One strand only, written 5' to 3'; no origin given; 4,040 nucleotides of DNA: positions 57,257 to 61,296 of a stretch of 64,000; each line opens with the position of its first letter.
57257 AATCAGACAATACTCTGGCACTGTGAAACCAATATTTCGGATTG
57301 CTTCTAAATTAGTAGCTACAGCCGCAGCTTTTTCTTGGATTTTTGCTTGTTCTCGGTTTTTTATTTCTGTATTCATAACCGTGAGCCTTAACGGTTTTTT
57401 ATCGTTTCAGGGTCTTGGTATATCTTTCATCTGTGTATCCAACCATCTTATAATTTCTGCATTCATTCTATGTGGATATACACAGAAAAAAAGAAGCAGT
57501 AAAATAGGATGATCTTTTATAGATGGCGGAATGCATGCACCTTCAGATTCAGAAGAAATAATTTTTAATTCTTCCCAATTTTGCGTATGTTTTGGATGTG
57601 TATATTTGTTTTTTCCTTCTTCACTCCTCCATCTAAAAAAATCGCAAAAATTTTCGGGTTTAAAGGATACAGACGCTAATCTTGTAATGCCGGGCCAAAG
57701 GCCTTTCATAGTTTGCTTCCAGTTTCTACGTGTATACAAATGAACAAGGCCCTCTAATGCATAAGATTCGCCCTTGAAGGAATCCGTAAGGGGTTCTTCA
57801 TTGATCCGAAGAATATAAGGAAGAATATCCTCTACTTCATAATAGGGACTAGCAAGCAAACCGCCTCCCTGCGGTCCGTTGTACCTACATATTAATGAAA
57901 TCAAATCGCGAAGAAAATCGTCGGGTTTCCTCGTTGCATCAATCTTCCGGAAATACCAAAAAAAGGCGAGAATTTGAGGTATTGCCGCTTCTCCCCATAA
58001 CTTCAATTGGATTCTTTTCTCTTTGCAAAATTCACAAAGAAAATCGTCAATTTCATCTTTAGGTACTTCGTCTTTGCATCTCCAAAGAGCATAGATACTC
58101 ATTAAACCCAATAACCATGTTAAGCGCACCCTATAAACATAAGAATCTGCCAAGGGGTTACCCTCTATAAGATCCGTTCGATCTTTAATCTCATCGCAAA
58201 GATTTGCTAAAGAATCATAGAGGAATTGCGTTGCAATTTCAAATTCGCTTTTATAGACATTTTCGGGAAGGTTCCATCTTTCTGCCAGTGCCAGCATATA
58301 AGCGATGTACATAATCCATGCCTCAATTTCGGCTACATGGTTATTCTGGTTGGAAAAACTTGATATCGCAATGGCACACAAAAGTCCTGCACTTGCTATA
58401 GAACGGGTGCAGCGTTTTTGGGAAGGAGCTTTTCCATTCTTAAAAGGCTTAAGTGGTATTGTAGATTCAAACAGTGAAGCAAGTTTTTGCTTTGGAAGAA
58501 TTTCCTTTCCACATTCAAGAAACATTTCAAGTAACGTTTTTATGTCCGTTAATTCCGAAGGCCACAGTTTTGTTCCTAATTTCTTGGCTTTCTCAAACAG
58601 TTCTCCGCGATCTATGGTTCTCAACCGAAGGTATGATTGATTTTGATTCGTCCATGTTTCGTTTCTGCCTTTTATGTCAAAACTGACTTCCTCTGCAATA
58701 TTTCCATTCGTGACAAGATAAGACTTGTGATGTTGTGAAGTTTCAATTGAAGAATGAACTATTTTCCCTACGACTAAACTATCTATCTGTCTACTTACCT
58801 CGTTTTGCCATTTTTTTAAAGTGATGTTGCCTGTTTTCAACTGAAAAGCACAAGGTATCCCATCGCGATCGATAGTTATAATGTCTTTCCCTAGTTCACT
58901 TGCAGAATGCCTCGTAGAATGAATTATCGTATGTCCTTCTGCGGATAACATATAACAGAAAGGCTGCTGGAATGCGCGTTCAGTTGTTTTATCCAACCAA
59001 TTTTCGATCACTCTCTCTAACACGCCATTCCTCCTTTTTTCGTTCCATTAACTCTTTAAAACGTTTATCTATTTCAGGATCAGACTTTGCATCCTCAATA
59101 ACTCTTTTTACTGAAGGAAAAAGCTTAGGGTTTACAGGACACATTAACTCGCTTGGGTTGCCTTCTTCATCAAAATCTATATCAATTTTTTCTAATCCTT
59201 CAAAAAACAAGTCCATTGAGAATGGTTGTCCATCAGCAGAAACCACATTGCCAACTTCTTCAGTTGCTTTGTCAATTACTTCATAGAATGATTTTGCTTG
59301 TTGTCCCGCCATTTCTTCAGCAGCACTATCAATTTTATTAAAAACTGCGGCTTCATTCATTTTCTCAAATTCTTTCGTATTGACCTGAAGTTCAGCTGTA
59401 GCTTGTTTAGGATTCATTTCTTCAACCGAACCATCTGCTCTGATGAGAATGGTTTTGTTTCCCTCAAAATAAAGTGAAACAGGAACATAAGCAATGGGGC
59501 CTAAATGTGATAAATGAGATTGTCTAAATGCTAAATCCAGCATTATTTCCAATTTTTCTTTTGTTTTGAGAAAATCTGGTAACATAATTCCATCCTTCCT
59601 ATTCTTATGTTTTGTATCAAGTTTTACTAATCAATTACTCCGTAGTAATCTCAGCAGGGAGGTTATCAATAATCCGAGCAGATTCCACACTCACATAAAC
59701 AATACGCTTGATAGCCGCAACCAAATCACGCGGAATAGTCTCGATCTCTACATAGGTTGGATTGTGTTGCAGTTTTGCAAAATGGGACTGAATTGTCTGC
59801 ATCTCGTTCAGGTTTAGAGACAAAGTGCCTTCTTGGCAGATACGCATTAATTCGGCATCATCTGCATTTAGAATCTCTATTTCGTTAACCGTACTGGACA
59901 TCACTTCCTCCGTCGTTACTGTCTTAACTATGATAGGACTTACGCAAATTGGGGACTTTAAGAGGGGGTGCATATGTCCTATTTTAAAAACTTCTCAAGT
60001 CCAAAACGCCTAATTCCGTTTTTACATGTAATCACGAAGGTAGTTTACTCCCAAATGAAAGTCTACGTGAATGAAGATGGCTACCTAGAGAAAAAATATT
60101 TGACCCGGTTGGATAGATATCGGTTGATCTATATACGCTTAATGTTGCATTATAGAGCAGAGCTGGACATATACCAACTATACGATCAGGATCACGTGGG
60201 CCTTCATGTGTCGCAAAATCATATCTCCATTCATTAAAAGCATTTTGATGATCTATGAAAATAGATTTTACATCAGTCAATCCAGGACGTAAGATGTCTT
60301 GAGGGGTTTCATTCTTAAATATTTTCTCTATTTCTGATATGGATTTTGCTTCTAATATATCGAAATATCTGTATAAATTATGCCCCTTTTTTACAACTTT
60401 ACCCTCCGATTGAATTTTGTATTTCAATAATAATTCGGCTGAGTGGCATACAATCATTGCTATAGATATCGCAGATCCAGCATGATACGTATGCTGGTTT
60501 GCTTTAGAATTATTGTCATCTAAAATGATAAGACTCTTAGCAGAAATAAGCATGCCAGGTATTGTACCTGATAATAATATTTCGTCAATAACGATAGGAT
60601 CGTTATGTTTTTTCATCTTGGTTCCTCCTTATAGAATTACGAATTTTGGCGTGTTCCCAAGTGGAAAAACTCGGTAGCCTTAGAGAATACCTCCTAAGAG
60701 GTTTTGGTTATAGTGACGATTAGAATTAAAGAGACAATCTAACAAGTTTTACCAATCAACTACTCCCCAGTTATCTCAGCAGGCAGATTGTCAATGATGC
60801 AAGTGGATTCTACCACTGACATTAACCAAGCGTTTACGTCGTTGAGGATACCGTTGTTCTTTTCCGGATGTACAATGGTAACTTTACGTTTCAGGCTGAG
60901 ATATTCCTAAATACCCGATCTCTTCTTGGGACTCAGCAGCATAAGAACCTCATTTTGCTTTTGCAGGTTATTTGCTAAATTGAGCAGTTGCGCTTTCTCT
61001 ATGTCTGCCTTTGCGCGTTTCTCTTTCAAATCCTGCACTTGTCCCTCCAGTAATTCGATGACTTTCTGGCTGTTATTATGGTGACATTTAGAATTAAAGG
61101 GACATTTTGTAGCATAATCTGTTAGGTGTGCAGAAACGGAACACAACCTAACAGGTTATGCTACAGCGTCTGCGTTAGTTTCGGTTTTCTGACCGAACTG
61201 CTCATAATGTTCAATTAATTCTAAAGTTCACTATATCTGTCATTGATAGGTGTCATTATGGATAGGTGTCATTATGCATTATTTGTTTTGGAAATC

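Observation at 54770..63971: Unclassified island: IS982-like remnant, TGCAAT iteron-like array, Mrr-cat nuclease fusion, trypsin-like protease fusion and six unknown ORFs on one strand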

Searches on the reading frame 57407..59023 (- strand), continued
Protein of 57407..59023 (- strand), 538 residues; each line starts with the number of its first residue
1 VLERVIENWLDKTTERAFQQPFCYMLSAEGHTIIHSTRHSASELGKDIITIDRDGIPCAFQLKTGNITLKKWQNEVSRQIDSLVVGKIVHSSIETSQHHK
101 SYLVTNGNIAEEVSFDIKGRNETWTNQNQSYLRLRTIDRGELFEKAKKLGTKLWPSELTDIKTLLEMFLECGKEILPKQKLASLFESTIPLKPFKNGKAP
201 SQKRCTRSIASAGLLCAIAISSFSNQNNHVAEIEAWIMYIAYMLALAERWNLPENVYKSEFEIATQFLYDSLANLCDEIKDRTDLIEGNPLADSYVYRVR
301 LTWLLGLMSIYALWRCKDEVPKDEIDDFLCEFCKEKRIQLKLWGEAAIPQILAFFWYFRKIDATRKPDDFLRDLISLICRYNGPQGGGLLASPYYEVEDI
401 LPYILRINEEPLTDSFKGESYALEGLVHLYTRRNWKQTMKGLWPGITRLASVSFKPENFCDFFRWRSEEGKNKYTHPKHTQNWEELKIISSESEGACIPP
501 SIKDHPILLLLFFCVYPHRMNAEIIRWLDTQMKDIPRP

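Call 87: search_protein_families(library=padloc, max_evalue=0.00001, proteins=[L004:9741-13157:+, L004:14350-17235:+, L004:13227-14306:+, L004:6157-7371:+, L043:7580-8470:+, L043:8467-9138:+])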
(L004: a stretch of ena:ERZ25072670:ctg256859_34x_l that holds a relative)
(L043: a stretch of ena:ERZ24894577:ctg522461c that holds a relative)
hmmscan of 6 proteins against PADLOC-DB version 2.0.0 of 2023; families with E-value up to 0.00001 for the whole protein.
L004:9741-13157:+ (1138 aa): 50 families (the best 25 are shown)
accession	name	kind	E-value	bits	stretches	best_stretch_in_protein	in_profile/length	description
PDLC00659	HmaA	-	4.1e-193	642.2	1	72-1123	70-1155/1176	SNF2 helicase / DEAD-box helicase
PDLC02620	DrmD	-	4.9e-103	343.9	1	105-729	98-704/1060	DrmD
PDLC02621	DrmD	-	5.6e-94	314.2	1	127-989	141-1011/1040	DrmD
PDLC02500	BrxHI|BrxHII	-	1.2e-92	310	1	79-697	63-668/933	BrxHI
PDLC02504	BrxHI|BrxHII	-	6.6e-86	287.1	1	75-844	78-811/971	BrxHII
PDLC02572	DrmA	-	7.9e-64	214.1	1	127-689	138-712/1043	DrmA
PDLC02632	DrmD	-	2.9e-52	176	1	127-611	143-633/662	DrmD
PDLC02619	DrmD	-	9.8e-51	170.8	2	549-738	482-661/872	DrmD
PDLC02633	DrmD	-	5.6e-50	168.2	1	127-609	145-635/839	DrmD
PDLC02634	DrmD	-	3.3e-48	162.2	1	105-639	90-620/900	DrmD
PDLC02623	DrmD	-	3.8e-47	158.7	2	346-733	414-753/1040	DrmD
PDLC02840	DpdE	-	3.9e-40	136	2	69-289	125-319/1091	DpdE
PDLC02624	DrmD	-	1.4e-36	124.2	1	145-652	2-521/652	DrmD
PDLC02843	DpdE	-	2.1e-36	123.2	2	109-302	161-329/1091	DpdE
PDLC02193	PLD_Helicase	-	7.2e-31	105.1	2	445-633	637-829/905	-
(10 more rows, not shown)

L004:14350-17235:+ (961 aa): 10 families
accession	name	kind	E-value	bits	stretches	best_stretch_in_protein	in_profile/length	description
PDLC00661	HmaB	-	3.9e-129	430.1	2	308-896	313-906/973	DNA-adenine methylase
PDLC00660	HmaB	-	4.2e-126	420.1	2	318-903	324-906/967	DNA-adenine methylase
PDLC03352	MTase_II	-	3.6e-46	155.5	3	402-603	392-607/1023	Type II methyltransferase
PDLC03233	MTase_II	-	1.2e-43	147.7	2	423-710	355-646/731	Type II methyltransferase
PDLC02189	DUF1156_MTase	-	1.3e-41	140.7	3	424-732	437-702/944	-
PDLC03314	MTase_II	-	3.2e-27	93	2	468-711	459-682/944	Type II methyltransferase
PDLC03367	MTase_II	-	5.4e-09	32.9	1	563-672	347-441/633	Type II methyltransferase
PDLC02541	PglX|PglXI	-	5e-08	29.5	1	394-678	347-593/919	PglXI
PDLC04134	mad2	-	6.6e-08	29.8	0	102-164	263-325/492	mads_2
PDLC03319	MTase_II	-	6.8e-07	26.5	0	127-173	20-66/503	Type II methyltransferase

L004:13227-14306:+ (359 aa): 7 families
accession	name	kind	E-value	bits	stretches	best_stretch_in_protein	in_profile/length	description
PDLC04950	PDC-S19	-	2.5e-130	432.9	1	1-351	1-349/353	-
PDLC04948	PDC-S19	-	1.8e-55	186.6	1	4-333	8-317/325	-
PDLC04952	PDC-S19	-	6.8e-16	56.7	1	6-336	3-313/328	-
PDLC04954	PDC-S19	-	1.7e-15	55.3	1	6-211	4-218/330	-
PDLC04953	PDC-S19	-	1.3e-14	52.4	1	8-219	7-223/333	-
PDLC04955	PDC-S19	-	1.2e-13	49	1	5-242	5-241/338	-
PDLC04949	PDC-S19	-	2.4e-11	41.6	1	5-332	4-313/334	-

L004:6157-7371:+ (404 aa): 87 families (the best 25 are shown)
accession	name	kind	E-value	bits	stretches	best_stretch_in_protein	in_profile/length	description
PDLC04178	HEC-01A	-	7.8e-155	513.8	1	1-398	1-389/399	-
PDLC04175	HEC-01A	-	8.7e-46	154.6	1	5-392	4-361/363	-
PDLC04180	HEC-01A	-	4.1e-44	149.3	1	7-368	3-349/382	-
PDLC04176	HEC-01A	-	4.5e-44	149.3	1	7-369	3-348/371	-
PDLC04182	HEC-01A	-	5.1e-40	135.7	1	7-365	4-375/406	-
PDLC04177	HEC-01A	-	9.1e-38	128.3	1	5-374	3-374/393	-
PDLC04183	HEC-01A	-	9.1e-36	121.8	1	8-361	6-368/402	-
PDLC04179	HEC-01A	-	1.1e-31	108.5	2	162-367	239-430/459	-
PDLC02980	AriA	-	3.6e-31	107.2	1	28-341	1-304/304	-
PDLC04184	HEC-01A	-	4e-30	103.2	2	113-341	160-392/464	-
PDLC04389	PDC-M07A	-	8e-30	102.2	2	196-357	222-388/443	-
PDLC04391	PDC-M07A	-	6e-28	96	1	7-353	2-360/412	-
PDLC04393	PDC-M07A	-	6e-27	92.7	2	194-342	217-355/435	-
PDLC04135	mad3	-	1.9e-26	91.5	1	7-342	2-329/374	mads_3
PDLC02979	AriA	-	5.3e-26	90.3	2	208-339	253-372/373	-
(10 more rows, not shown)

L043:7580-8470:+ (296 aa): 15 families
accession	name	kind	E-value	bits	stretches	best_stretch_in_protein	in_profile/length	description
PDLC00801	Cyclase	-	4.2e-114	378.6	1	1-295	1-294/295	oligonucleotide-cyclase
PDLC00794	Cyclase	-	2.4e-77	258.2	1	5-295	4-295/297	oligonucleotide-cyclase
PDLC00788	Cyclase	-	7.1e-65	217.4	1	5-290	4-291/297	oligonucleotide-cyclase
PDLC00812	Cyclase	-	8.7e-44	147.7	1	7-286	49-342/352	oligonucleotide-cyclase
PDLC00789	Cyclase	-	4.7e-31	106.2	1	20-282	8-251/261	oligonucleotide-cyclase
PDLC00807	Cyclase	-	3.6e-17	60.5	1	50-235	82-265/342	oligonucleotide-cyclase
PDLC00772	Cyclase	-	1.2e-14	52.1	1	21-233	68-286/375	oligonucleotide-cyclase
PDLC00773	Cyclase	-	4.4e-12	44.2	1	16-256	16-232/334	oligonucleotide-cyclase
PDLC00784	Cyclase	-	5.1e-12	43.7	1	106-271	156-320/351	oligonucleotide-cyclase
PDLC00822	Cyclase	-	1.1e-08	32.8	0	9-68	11-72/375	oligonucleotide-cyclase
PDLC00823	Cyclase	-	1.4e-08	32.7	1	18-237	20-205/285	oligonucleotide-cyclase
PDLC00808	Cyclase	-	3.5e-07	27.8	1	103-247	99-235/325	oligonucleotide-cyclase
PDLC00810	Cyclase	-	5.4e-07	27.4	0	16-73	17-74/335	oligonucleotide-cyclase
PDLC00803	Cyclase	-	1.6e-06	26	0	20-255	21-211/253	oligonucleotide-cyclase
PDLC00809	Cyclase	-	7.6e-06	23.7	0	17-228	18-206/295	oligonucleotide-cyclase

L043:8467-9138:+ (223 aa): 17 families
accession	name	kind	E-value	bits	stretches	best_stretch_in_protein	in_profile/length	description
PDLC00702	Effector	-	7.3e-71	235.8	1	2-211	1-209/211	2TM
PDLC00694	Effector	-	1e-44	150.5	1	13-208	9-200/208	2TM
PDLC00704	Effector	-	1.2e-42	143.8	1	1-200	1-203/207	2TM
PDLC00714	Effector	-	5.5e-30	102.4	1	13-201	10-196/200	2TM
PDLC00673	Effector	-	5e-28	95.9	1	21-201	18-195/214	2TM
PDLC00705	Effector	-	4.6e-27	93.2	1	8-195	12-197/203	2TM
PDLC00703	Effector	-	4.7e-27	92.9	1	15-202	23-200/204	2TM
PDLC00683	Effector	-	3.7e-25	86.7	1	9-200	11-182/185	2TM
PDLC00708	Effector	-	5.6e-25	86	1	37-195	44-189/191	2TM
PDLC00671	Effector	-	4e-20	70.6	1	8-188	8-206/223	2TM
PDLC00686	Effector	-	6.2e-18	63.1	1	17-195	31-204/209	2TM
PDLC00682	Effector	-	3.6e-16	57.5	1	13-188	20-201/218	2TM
PDLC00669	Effector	-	1e-14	52.6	1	15-193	19-192/206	2TM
PDLC00697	Effector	-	9.7e-14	49.4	1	37-196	34-203/207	2TM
PDLC00679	Effector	-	1.1e-11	42.9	1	11-191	11-202/218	2TM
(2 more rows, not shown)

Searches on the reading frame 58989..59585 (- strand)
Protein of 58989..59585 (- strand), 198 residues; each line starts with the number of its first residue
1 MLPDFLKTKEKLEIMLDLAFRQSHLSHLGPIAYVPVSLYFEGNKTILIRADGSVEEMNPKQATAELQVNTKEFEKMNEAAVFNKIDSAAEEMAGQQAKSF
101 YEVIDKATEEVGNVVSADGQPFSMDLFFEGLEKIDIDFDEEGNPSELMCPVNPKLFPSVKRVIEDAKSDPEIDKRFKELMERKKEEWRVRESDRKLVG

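Call 3: search_protein_families(library=pfam, max_evalue=0.1, proteins=[window:58989-59585:-])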
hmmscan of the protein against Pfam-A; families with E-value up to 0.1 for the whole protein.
window:58989-59585:- (198 aa): 0 families

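Call 4: search_protein_families(library=padloc, max_evalue=0.1, proteins=[window:58989-59585:-])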
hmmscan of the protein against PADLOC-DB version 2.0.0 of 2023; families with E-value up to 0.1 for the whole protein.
window:58989-59585:- (198 aa): 0 families

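Call 6: search_protein_families(library=ncbifam, max_evalue=0.1, proteins=[window:58989-59585:-])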
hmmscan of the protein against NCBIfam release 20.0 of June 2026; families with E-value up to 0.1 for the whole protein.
window:58989-59585:- (198 aa): 2 families
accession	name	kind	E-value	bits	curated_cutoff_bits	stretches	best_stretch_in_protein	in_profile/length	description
NF041815.1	Avs4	equivalog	0.0087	13.3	1500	1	62-180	963-1081/1579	AVAST type 4 anti-phage nuclease Avs4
NF007199.0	PRK09620.1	equivalog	0.022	14.1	248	0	31-72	179-220/229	hypothetical protein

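Call 7: search_protein_families(library=phrogs, max_evalue=0.1, proteins=[window:58989-59585:-])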
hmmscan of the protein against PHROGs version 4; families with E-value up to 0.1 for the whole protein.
window:58989-59585:- (198 aa): 0 families

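Call 21: find_homologous_proteins(query=window:58989-59585:-)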
Query window:58989-59585:- (198 aa): 285 proteins with E <= 0.001 among 380 candidates; the best 120 are listed.
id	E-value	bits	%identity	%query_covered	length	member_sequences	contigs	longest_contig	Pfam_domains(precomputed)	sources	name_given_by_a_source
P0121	5.4e-112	390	90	100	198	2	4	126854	-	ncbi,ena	-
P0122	1.8e-97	343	79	100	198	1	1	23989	-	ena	-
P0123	6.6e-97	341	78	100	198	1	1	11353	-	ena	-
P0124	2.8e-95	335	78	100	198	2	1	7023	-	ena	-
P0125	3.9e-95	335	77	100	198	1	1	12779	-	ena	-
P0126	5.3e-95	335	80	100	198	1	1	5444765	-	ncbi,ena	-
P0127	1.1e-94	334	78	100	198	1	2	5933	-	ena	-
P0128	1.5e-91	323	77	100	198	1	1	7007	-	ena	-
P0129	1.6e-91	323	76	100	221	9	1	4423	-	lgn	-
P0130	2.3e-88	313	72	100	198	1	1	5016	-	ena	-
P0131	1.1e-87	311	73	100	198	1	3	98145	-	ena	-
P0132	4.4e-81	289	68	100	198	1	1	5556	-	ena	-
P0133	1.0e-78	281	67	100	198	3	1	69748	-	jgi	-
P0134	3.2e-77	277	62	100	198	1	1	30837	-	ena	-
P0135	4.8e-76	273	66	100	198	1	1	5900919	-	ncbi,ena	-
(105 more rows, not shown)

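Call 57: search_solved_structures(query=A3, max_evalue=10)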
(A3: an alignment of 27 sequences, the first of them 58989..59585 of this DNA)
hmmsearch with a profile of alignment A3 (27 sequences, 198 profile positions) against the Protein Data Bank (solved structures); distinct sequences matched with E-value up to 10: 2.
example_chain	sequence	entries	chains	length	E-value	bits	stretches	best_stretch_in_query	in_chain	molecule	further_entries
3bpd_A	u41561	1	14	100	1.2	12.4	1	64-121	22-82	Uncharacterized protein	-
7m5t_A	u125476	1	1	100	1.2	12.3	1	123-186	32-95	De novo designed protein 0515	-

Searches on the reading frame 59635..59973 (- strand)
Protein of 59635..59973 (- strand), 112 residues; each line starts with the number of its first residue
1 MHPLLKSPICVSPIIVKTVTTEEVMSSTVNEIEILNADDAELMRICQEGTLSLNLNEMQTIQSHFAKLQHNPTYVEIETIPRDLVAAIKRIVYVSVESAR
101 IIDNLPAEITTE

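Call 3: search_protein_families(library=pfam, max_evalue=0.1, proteins=[window:59635-59973:-])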
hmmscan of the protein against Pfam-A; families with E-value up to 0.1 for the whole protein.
window:59635-59973:- (112 aa): 2 families
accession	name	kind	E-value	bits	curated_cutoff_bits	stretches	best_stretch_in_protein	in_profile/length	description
PF18072.6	FGAR-AT_linker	-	7.5e-08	33.2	26.6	1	43-79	2-38/50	Formylglycinamide ribonucleotide amidotransferase linker domain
PF17139.9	DUF5112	-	0.088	12.7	29.4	0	22-48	62-87/266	Domain of unknown function (DUF5112)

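Call 4: search_protein_families(library=padloc, max_evalue=0.1, proteins=[window:59635-59973:-])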
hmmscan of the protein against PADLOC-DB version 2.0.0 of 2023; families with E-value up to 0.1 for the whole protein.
window:59635-59973:- (112 aa): 1 family
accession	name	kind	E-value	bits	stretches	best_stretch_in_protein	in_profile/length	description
PDLC01913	CARF6--CARF_CARF_CARF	-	0.0044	14.3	1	25-102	45-118/305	-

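Call 6: search_protein_families(library=ncbifam, max_evalue=0.1, proteins=[window:59635-59973:-])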
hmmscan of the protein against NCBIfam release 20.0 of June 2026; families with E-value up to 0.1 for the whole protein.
window:59635-59973:- (112 aa): 3 families
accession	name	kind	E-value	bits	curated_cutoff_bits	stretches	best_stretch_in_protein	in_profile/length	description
TIGR01857.1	FGAM-synthase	equivalog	0.00016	19.3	1057.05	1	21-80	151-214/1239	phosphoribosylformylglycinamidine synthase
TIGR01735.1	FGAM_synt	equivalog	0.003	15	1123.05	1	25-78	152-205/1307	phosphoribosylformylglycinamidine synthase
NF003672.0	PRK05297.1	equivalog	0.0075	13.8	783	1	21-77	148-204/1290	phosphoribosylformylglycinamidine synthase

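Call 7: search_protein_families(library=phrogs, max_evalue=0.1, proteins=[window:59635-59973:-])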
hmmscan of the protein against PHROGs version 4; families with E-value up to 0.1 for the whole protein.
window:59635-59973:- (112 aa): 0 families

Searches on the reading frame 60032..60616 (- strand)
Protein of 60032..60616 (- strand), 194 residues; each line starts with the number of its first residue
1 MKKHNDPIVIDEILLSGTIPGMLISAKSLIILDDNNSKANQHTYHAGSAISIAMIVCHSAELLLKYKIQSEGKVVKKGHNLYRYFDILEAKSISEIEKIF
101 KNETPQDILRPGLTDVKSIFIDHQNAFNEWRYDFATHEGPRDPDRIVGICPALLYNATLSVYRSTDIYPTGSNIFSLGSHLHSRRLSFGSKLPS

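Call 3: search_protein_families(library=pfam, max_evalue=0.1, proteins=[window:60032-60616:-])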
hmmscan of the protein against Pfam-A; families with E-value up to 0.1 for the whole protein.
window:60032-60616:- (194 aa): 1 family
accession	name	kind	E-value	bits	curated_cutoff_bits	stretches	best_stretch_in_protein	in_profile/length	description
PF05168.19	HEPN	-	0.0024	18.5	22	1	54-100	29-77/117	HEPN domain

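Call 4: search_protein_families(library=padloc, max_evalue=0.1, proteins=[window:60032-60616:-])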
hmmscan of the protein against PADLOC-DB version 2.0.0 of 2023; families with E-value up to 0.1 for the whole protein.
window:60032-60616:- (194 aa): 0 families

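Call 6: search_protein_families(library=ncbifam, max_evalue=0.1, proteins=[window:60032-60616:-])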
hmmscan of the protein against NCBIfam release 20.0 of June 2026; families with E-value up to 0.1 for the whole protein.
window:60032-60616:- (194 aa): 0 families

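Call 7: search_protein_families(library=phrogs, max_evalue=0.1, proteins=[window:60032-60616:-])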
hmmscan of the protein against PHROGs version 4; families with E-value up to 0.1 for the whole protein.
window:60032-60616:- (194 aa): 0 families

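Call 91: search_solved_structures(query=window:60032-60616:-, max_evalue=5)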
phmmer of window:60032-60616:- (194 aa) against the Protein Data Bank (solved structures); distinct sequences matched with E-value up to 5: 1.
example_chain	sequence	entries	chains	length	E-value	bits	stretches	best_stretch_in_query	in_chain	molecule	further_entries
8odr_B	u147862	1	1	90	0.58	13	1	39-108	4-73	Small ubiquitin-related modifier 1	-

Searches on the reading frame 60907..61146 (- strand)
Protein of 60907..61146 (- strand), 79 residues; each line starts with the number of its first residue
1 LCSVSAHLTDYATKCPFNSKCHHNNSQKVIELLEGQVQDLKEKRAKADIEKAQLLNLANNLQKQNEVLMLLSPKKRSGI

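Call 4: search_protein_families(library=padloc, max_evalue=0.1, proteins=[window:60907-61146:-])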
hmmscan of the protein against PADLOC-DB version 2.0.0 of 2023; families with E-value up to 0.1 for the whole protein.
window:60907-61146:- (79 aa): 0 families

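Call 5: search_protein_families(library=pfam, max_evalue=0.1, proteins=[window:60907-61146:-])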
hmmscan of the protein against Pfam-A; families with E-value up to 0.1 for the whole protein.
window:60907-61146:- (79 aa): 1 family
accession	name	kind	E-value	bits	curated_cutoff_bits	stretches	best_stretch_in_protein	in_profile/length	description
PF11814.14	DUF3335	-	0.016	15.1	25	1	12-73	76-138/206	Peptidase_C39 like family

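Call 7: search_protein_families(library=phrogs, max_evalue=0.1, proteins=[window:60907-61146:-])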
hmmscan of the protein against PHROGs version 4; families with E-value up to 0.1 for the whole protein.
window:60907-61146:- (79 aa): 0 families
